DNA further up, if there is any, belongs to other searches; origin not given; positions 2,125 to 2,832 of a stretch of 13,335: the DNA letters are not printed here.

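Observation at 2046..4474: Atypical packaging module: no recognisable small terminase upstream of terL, and a terminator plus small genes between terL and portal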

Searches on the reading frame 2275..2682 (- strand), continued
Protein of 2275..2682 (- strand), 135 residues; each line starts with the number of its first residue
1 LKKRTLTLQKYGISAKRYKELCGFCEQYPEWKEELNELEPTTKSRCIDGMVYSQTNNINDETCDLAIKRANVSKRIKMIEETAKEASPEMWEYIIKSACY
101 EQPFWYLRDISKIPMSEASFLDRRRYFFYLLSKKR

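Call 77: search_protein_families(library=pfam, proteins=[L002:7322-9988:+, L004:4673-6343:+, L006:8273-9982:+], max_evalue=0.01)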
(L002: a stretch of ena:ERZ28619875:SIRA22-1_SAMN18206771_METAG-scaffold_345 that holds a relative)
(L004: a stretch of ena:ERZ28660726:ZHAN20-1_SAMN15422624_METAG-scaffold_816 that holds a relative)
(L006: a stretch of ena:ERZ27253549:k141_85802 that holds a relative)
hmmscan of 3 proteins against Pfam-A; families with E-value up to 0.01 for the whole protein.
L002:7322-9988:+ (888 aa): 2 families
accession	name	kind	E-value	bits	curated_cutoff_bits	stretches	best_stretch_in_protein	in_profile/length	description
PF14528.11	LAGLIDADG_3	-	5.1e-05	23.9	22.5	1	346-404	1-60/82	LAGLIDADG-like domain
PF22530.2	Terminase-T7_RNaseH-like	-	0.0021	18.7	27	1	722-818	2-95/108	Terminase Bacteriophage T7, Ribonuclease H-like domain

L004:4673-6343:+ (556 aa): 1 family
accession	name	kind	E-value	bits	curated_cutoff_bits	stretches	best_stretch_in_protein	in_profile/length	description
PF22530.2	Terminase-T7_RNaseH-like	-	0.0013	19.4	27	1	390-486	2-95/108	Terminase Bacteriophage T7, Ribonuclease H-like domain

L006:8273-9982:+ (569 aa): 1 family
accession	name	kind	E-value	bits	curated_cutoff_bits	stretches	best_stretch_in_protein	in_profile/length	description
PF22530.2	Terminase-T7_RNaseH-like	-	5e-05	24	27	1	404-498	2-96/108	Terminase Bacteriophage T7, Ribonuclease H-like domain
